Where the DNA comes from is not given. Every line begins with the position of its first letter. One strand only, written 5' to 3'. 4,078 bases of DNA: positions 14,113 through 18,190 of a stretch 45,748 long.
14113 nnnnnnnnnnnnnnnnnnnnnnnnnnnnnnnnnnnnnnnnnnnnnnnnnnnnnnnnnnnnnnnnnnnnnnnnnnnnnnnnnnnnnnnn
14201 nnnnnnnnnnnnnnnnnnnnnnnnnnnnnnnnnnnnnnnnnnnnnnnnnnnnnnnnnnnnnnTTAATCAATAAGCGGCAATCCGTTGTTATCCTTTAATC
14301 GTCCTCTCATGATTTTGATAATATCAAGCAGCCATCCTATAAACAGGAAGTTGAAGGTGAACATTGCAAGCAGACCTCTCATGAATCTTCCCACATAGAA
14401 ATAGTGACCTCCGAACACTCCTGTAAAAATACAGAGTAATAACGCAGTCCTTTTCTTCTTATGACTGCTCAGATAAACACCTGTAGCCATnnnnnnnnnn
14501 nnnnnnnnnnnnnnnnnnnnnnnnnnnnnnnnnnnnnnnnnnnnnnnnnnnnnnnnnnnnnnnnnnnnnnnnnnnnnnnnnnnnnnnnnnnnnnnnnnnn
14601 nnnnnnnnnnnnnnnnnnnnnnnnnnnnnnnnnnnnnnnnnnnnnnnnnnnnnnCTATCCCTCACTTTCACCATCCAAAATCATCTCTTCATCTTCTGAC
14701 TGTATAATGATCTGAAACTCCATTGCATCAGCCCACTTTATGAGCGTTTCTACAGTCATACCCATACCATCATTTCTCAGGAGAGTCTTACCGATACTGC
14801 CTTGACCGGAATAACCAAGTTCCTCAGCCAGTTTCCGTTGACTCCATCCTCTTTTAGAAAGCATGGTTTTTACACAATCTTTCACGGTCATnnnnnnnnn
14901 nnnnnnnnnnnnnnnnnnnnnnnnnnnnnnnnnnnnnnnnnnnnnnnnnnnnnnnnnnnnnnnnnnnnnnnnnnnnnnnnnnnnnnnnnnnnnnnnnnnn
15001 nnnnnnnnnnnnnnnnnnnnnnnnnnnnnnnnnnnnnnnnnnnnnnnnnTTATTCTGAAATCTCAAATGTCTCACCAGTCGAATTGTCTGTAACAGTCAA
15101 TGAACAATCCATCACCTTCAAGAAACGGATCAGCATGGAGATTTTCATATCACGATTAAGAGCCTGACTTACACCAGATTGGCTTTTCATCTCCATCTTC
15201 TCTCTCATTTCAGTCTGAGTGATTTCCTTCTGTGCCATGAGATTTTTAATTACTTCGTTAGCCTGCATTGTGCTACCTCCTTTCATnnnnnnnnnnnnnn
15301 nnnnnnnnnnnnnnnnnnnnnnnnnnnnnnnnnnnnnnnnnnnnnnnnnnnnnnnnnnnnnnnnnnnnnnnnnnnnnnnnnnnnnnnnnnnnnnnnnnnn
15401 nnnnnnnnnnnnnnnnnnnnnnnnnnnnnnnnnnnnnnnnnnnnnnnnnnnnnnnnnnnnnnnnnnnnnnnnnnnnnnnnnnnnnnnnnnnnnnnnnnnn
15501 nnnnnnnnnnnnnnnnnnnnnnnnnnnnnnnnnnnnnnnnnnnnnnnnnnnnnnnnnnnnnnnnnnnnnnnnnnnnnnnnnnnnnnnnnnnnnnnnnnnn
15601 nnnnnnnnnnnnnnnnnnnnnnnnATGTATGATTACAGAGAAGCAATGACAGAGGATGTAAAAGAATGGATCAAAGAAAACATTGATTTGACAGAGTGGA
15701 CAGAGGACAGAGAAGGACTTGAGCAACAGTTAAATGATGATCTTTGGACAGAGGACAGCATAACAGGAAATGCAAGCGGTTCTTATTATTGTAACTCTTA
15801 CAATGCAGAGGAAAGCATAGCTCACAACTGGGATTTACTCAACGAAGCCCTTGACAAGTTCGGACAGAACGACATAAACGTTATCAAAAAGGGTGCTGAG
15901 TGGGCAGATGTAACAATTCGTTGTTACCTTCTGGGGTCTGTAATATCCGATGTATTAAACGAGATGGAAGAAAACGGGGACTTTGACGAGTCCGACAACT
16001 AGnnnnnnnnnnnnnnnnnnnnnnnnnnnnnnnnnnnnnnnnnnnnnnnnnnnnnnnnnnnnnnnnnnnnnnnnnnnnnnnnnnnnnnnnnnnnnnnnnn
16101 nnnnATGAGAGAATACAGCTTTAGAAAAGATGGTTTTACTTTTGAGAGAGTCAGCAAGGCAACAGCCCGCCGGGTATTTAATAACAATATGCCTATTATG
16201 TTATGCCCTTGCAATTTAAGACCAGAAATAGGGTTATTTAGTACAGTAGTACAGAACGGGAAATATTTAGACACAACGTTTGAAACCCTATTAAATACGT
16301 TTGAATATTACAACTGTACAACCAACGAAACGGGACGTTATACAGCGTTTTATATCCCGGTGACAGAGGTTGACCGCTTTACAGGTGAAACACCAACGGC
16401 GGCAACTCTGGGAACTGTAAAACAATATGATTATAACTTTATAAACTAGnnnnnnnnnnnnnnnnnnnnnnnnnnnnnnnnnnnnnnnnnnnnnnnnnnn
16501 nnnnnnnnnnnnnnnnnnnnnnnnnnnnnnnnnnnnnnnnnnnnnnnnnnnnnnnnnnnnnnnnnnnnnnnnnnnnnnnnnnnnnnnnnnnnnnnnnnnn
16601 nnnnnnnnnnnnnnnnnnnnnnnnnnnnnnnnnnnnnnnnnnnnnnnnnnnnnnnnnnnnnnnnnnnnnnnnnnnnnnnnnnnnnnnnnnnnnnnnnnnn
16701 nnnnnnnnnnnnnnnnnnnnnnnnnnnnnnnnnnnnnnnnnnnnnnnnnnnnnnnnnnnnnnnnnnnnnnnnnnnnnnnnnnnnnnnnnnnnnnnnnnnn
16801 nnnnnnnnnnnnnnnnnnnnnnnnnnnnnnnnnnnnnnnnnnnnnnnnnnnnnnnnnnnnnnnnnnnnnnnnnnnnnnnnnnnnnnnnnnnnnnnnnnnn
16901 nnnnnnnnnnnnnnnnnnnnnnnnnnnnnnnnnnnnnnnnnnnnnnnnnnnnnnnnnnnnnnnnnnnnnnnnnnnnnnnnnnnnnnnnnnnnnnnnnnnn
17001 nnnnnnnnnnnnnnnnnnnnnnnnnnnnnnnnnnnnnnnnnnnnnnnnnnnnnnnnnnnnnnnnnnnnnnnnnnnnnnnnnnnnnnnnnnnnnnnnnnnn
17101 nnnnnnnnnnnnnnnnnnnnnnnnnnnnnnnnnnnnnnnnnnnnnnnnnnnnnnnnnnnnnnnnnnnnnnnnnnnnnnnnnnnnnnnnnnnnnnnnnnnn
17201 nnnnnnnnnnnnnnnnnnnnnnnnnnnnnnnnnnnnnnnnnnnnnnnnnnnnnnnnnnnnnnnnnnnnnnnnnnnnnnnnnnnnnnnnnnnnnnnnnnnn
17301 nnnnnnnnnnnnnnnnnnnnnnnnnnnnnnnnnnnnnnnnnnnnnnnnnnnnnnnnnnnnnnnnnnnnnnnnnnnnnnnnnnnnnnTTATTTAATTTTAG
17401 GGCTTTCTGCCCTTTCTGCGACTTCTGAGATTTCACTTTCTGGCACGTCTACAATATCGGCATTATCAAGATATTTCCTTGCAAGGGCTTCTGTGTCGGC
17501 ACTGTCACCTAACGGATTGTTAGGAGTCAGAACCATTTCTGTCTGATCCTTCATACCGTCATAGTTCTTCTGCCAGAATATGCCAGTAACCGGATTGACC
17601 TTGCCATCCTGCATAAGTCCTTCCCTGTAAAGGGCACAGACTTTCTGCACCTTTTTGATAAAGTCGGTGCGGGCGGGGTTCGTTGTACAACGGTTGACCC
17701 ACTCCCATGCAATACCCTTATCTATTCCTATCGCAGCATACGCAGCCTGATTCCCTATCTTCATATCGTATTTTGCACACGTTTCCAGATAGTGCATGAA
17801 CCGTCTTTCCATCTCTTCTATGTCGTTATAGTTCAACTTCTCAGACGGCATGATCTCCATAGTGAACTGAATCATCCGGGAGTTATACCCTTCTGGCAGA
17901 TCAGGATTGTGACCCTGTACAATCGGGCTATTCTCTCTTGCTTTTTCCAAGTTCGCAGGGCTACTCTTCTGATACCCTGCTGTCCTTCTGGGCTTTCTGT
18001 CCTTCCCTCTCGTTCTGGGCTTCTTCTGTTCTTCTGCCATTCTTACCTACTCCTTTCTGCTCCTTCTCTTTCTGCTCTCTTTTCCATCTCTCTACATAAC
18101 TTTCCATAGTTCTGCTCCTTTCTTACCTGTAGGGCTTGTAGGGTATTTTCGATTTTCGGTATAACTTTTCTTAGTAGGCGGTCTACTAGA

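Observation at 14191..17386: terS and terL are separated by a 3.2 kb self-contained, self-regulated cassette carrying an FtsK/SpoIIIE-like ATPase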

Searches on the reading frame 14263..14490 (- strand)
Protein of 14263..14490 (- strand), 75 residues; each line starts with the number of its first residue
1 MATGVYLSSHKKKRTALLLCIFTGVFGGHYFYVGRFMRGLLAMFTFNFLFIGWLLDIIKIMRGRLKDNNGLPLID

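Call 3: search_protein_families(library=pfam, proteins=[window:14263-14490:-], max_evalue=0.01)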
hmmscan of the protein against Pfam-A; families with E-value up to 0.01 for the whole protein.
window:14263-14490:- (75 aa): 1 family
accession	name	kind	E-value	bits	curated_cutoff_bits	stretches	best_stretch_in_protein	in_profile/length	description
PF05154.21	TM2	-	5.4e-13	49.4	27.9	1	10-58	2-51/51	TM2 domain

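Call 4: search_protein_families(library=phrogs, proteins=[window:14263-14490:-], max_evalue=0.01)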
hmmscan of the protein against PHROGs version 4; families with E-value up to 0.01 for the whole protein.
window:14263-14490:- (75 aa): 7 families
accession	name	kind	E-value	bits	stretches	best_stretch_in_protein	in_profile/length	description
phrog_10772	-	unknown function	1.1e-12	49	1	11-60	2-53/82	-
phrog_10292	-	unknown function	2e-12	48.2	1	7-62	31-83/136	-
phrog_8793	-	unknown function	4.2e-08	34.6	1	11-59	2-50/81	-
phrog_22651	-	unknown function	1.4e-05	26.3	1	11-70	2-60/111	-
phrog_10680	-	unknown function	1.5e-05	26.1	1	8-61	73-125/144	-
phrog_27357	-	unknown function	2.6e-05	25.5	1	7-60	31-83/112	-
phrog_33436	-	unknown function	0.00032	21.8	1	11-63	2-56/117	-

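Call 8: search_protein_families(library=ncbifam, proteins=[window:14263-14490:-], max_evalue=1)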
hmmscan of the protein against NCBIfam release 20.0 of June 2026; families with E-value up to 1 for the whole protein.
window:14263-14490:- (75 aa): 0 families

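Call 9: search_protein_families(library=padloc, proteins=[window:14263-14490:-], max_evalue=1)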
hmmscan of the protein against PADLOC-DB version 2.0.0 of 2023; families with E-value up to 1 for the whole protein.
window:14263-14490:- (75 aa): 0 families

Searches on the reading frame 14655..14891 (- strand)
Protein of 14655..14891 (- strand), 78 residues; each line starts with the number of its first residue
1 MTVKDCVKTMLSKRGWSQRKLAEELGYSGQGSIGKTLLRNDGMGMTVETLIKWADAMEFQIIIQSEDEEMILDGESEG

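Call 3: search_protein_families(library=pfam, proteins=[window:14655-14891:-], max_evalue=0.01)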
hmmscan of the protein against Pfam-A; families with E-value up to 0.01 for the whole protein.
window:14655-14891:- (78 aa): 1 family
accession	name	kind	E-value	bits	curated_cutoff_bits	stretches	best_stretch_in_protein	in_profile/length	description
PF01381.28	HTH_3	-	0.002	18.6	23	0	13-28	7-22/55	Helix-turn-helix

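Call 4: search_protein_families(library=phrogs, proteins=[window:14655-14891:-], max_evalue=0.01)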
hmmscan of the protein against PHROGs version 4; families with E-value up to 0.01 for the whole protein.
window:14655-14891:- (78 aa): 6 families
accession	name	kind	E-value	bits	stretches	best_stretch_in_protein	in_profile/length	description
phrog_4779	-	transcription regulation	3.2e-05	25.4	1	1-55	1-57/98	transcriptional regulator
phrog_2339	-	DNA, RNA and nucleotide metabolism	7.4e-05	23.7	1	5-69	28-90/98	HTH DNA binding protein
phrog_8522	-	DNA, RNA and nucleotide metabolism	0.00013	23.4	1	3-67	8-69/71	HTH DNA binding protein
phrog_3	-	transcription regulation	0.00013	22.9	1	5-65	91-148/430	transcriptional repressor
phrog_8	-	transcription regulation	0.0022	18.5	1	11-56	85-127/346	transcriptional regulator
phrog_769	-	transcription regulation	0.0069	17.4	1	7-37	16-45/89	transcriptional repressor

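Call 8: search_protein_families(library=ncbifam, proteins=[window:14655-14891:-], max_evalue=1)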
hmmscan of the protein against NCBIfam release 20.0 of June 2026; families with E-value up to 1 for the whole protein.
window:14655-14891:- (78 aa): 0 families

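Call 9: search_protein_families(library=padloc, proteins=[window:14655-14891:-], max_evalue=1)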
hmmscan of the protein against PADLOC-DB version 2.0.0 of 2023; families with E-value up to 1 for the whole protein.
window:14655-14891:- (78 aa): 3 families
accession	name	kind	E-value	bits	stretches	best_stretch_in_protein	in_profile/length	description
PDLC04760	PDC-M64C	-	0.00017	19.9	1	3-67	27-88/93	-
PDLC04757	PDC-M64B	-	0.00054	17.9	1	3-63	30-87/128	-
PDLC04775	PDC-M69A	-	0.017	13.6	1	6-30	11-35/113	-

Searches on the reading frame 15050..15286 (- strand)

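Call 3: search_protein_families(library=pfam, proteins=[window:15050-15286:-], max_evalue=0.01)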
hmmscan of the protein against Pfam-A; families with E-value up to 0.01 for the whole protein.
window:15050-15286:- (78 aa): 0 families

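Call 4: search_protein_families(library=phrogs, proteins=[window:15050-15286:-], max_evalue=0.01)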
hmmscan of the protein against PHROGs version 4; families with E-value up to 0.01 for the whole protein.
window:15050-15286:- (78 aa): 4 families
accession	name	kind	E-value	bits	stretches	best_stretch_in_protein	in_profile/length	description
phrog_1373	-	transcription regulation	0.00016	22.7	1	8-64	63-120/166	transcriptional regulator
phrog_3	-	transcription regulation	0.00027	21.8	1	7-63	87-145/430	transcriptional repressor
phrog_2339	-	DNA, RNA and nucleotide metabolism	0.00033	21.6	1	11-66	28-85/98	HTH DNA binding protein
phrog_2967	-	transcription regulation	0.0056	17.2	1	5-70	7-76/225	transcriptional regulator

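Call 8: search_protein_families(library=ncbifam, proteins=[window:15050-15286:-], max_evalue=1)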
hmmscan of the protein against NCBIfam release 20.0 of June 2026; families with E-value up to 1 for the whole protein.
window:15050-15286:- (78 aa): 3 families
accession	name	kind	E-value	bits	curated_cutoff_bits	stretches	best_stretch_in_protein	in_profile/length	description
NF007271.0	PRK09726.1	equivalog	0.0066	16.4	79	1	5-67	9-72/88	type II toxin-antitoxin system antitoxin HipB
NF001057.0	PRK00117.3-3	equivalog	0.061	13.4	146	1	6-44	2-42/151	recombination regulator RecX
NF053606.1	Sta1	subfamily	0.068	13.3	80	1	10-54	23-66/100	Sta1 family transcriptional regulator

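Call 9: search_protein_families(library=padloc, proteins=[window:15050-15286:-], max_evalue=1)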
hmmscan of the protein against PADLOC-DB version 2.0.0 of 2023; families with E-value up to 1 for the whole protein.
window:15050-15286:- (78 aa): 1 family
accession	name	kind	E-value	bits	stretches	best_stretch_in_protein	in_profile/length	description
PDLC04760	PDC-M64C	-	0.0047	15.3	1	8-68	26-87/93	-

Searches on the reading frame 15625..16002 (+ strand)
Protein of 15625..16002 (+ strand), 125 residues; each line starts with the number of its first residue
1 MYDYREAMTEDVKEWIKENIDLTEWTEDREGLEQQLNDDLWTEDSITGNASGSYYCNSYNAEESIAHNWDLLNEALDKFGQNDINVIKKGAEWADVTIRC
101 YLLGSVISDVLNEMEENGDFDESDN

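Call 3: search_protein_families(library=pfam, proteins=[window:15625-16002:+], max_evalue=0.01)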
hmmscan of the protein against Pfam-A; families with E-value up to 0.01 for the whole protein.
window:15625-16002:+ (125 aa): 0 families

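Call 4: search_protein_families(library=phrogs, proteins=[window:15625-16002:+], max_evalue=0.01)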
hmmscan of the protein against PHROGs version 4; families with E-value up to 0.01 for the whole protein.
window:15625-16002:+ (125 aa): 0 families

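Call 8: search_protein_families(library=ncbifam, proteins=[window:15625-16002:+], max_evalue=1)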
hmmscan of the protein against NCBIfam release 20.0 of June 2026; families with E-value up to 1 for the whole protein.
window:15625-16002:+ (125 aa): 1 family
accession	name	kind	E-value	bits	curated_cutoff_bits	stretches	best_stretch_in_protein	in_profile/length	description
TIGR02911.1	sulfite_red_B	equivalog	0.13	11.3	288.6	1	66-113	31-76/261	anaerobic sulfite reductase subunit AsrB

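Call 9: search_protein_families(library=padloc, proteins=[window:15625-16002:+], max_evalue=1)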
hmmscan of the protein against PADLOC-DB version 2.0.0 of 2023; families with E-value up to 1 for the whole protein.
window:15625-16002:+ (125 aa): 0 families

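Call 68: find_homologous_proteins(query=window:15625-16002:+, max_evalue=0.001)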
Query window:15625-16002:+ (125 aa): 1931 proteins with E <= 0.001 among 1932 candidates; the best 120 are listed.
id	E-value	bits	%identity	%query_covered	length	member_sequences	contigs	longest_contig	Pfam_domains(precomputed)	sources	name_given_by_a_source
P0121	5.6e-75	268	98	100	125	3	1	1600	-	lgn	-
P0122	1.0e-74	267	98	100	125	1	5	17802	-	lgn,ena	-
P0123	2.3e-74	266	98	100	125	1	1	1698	-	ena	-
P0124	2.6e-74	266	97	100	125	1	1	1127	-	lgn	-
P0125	3.6e-74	265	97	99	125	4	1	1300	-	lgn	-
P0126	5.8e-74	265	96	100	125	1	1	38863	-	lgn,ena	-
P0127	6.7e-74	264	98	100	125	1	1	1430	-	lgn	-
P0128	8.0e-74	264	96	100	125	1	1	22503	-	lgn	-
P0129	3.9e-73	262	96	99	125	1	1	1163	-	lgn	-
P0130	4.1e-73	262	97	99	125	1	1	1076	-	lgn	-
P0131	4.8e-73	262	95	99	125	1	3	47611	-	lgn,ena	-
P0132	7.9e-73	261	95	99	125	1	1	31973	-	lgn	-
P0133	8.5e-73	261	95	100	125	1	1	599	-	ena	-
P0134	1.0e-72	261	95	99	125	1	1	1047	-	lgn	-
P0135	1.5e-72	260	95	99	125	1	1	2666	-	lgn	-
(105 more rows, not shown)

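Call 78: predict_structure(alignment_id=A4)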
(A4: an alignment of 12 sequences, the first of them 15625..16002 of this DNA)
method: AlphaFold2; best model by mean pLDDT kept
length: 125 residues; sequences in the alignment: 12
mean_pLDDT: 52.7   pTM: 0.42
mean pLDDT of the five models: 52.7, 46.7, 45.6, 43.6, 40.8
residues with pLDDT >= 90: 0; 70-90: 4; 50-70: 79; < 50: 42
segments of 3 or more residues with pLDDT < 50: 43-64, 83-91
pLDDT, mean of each block of 10 residues (from residue 1): 48 60 61 59 40 39 51 55 45 50 59 68 49
secondary structure, 60 per line:
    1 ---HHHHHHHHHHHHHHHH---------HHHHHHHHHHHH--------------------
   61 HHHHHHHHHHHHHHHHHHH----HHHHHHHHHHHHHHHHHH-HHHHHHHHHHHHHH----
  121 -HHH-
elements in order: H4-19 H29-40 H61-79 H84-101 H103-116

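Call 91: search_solved_structures(query=A5, max_evalue=10)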
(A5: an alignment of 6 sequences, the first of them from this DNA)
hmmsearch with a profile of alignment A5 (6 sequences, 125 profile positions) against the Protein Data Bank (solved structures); distinct sequences matched with E-value up to 10: 4.
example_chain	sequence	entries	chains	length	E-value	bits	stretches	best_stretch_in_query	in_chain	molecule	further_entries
3mwq_A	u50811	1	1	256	0.34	14.4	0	42-83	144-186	Ribonuclease pancreatic, LINKER, Ribonuclease pancreatic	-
3mwr_A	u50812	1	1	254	0.4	14.2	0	43-83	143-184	Ribonuclease pancreatic, LINKER, Ribonuclease pancreatic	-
3mx8_A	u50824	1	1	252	0.42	14.1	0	43-83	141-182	Ribonuclease pancreatic, LINKER, Ribonuclease pancreatic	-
2wjv_A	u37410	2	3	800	1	12.9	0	68-116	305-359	REGULATOR OF NONSENSE TRANSCRIPTS 1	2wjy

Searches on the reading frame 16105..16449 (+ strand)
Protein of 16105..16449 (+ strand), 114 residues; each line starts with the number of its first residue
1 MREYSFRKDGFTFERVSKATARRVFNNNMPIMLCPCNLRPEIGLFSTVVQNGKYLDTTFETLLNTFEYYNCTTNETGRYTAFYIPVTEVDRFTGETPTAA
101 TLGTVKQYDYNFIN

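Call 3: search_protein_families(library=pfam, proteins=[window:16105-16449:+], max_evalue=0.01)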
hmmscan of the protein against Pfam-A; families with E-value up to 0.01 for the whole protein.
window:16105-16449:+ (114 aa): 0 families

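Call 4: search_protein_families(library=phrogs, proteins=[window:16105-16449:+], max_evalue=0.01)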
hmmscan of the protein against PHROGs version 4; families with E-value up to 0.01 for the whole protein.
window:16105-16449:+ (114 aa): 0 families

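Call 8: search_protein_families(library=ncbifam, proteins=[window:16105-16449:+], max_evalue=1)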
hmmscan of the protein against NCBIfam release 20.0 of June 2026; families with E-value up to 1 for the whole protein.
window:16105-16449:+ (114 aa): 0 families

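Call 9: search_protein_families(library=padloc, proteins=[window:16105-16449:+], max_evalue=1)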
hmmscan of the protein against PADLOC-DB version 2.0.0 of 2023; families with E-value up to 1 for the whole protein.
window:16105-16449:+ (114 aa): 0 families

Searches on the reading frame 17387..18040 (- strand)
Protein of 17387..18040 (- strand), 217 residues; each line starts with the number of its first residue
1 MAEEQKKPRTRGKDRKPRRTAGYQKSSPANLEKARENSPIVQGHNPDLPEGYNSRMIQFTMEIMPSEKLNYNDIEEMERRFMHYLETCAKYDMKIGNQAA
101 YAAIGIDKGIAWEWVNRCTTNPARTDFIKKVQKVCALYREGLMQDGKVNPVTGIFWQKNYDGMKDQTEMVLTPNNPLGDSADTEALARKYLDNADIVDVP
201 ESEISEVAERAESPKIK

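Call 3: search_protein_families(library=pfam, proteins=[window:17387-18040:-], max_evalue=0.01)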
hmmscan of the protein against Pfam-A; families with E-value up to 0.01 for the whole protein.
window:17387-18040:- (217 aa): 0 families

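Call 4: search_protein_families(library=phrogs, proteins=[window:17387-18040:-], max_evalue=0.01)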
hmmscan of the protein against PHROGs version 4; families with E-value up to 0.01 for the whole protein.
window:17387-18040:- (217 aa): 0 families

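Call 8: search_protein_families(library=ncbifam, proteins=[window:17387-18040:-], max_evalue=1)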
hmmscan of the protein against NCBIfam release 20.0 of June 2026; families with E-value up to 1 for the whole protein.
window:17387-18040:- (217 aa): 1 family
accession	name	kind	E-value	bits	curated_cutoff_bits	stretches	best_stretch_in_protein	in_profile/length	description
NF033859.1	SMEK_N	domain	0.062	13.2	30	1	54-107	9-63/97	SMEK domain-containing protein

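Call 9: search_protein_families(library=padloc, proteins=[window:17387-18040:-], max_evalue=1)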
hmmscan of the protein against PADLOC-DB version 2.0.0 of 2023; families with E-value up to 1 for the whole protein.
window:17387-18040:- (217 aa): 1 family
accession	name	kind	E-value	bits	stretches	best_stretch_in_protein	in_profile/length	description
PDLC02418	Aga_SIR2-Kinase-PNTD1-PNTD2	-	0.0047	13.1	1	93-213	633-748/756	Class I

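Call 19: search_dna_similar(query=window:17387-18040:-, collection=phages, mode=protein, max_rows=30, max_evalue=0.001)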
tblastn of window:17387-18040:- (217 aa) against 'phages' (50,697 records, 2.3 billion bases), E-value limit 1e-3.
Records with a match: 4; places in all: 4; records where one place covers at least 80% of the query: 0.
Best place of each record, by identity: <60% 4.
By first word of the organism name: Bacteriophage 4.
By host as written in the record: - 4.
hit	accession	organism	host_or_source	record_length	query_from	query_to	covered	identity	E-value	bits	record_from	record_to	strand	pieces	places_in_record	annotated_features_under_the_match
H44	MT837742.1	Bacteriophage sp.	human fecal samples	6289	51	194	66%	36.1%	3e-21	97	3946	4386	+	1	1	record has no annotation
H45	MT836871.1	Bacteriophage sp.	human fecal samples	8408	75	194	55%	32.5%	3e-11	68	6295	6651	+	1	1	record has no annotation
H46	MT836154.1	Bacteriophage sp.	human fecal samples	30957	64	190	59%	29.1%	4e-5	49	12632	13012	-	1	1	record has no annotation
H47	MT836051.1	Bacteriophage sp.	human fecal samples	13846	69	190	56%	28.7%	8e-6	52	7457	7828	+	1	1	record has no annotation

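Call 23: search_protein_families(library=pfam, alignment_id=A1, max_evalue=1)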
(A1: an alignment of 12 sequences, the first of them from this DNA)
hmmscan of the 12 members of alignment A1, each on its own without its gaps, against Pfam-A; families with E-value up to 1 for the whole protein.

A. member 1, seq(217 aa): 0 families

B. families by the number of members that match (of 12 scanned): 10 families
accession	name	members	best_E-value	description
PF16677.11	GP3_package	5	3.2e-14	DNA-packaging protein gp3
PF07423.16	DUF1510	2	0.019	Domain of unknown function (DUF1510)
PF10416.15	IBD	1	0.01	Transcription-initiator DNA-binding domain IBD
PF03249.20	TSA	1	0.019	Type specific antigen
PF14491.11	DUF4435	1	0.034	Protein of unknown function (DUF4435)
PF13022.12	HTH_Tnp_1_2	1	0.05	Helix-turn-helix of insertion element transposase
PF24243.1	Phage_tail_C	1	0.12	Phage tail tip domain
PF15943.11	YdaS_toxin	1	0.14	Bacterial toxin YdaS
PF23125.1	Xre-MbcA-ParS_M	1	0.15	Antitoxin Xre/MbcA/ParS-like, middle domain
PF02178.24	AT_hook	1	0.62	AT hook motif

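Call 24: search_solved_structures(query=A1, max_evalue=10)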
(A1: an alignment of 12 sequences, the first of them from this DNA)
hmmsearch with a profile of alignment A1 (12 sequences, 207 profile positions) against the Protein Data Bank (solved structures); distinct sequences matched with E-value up to 10: 0.
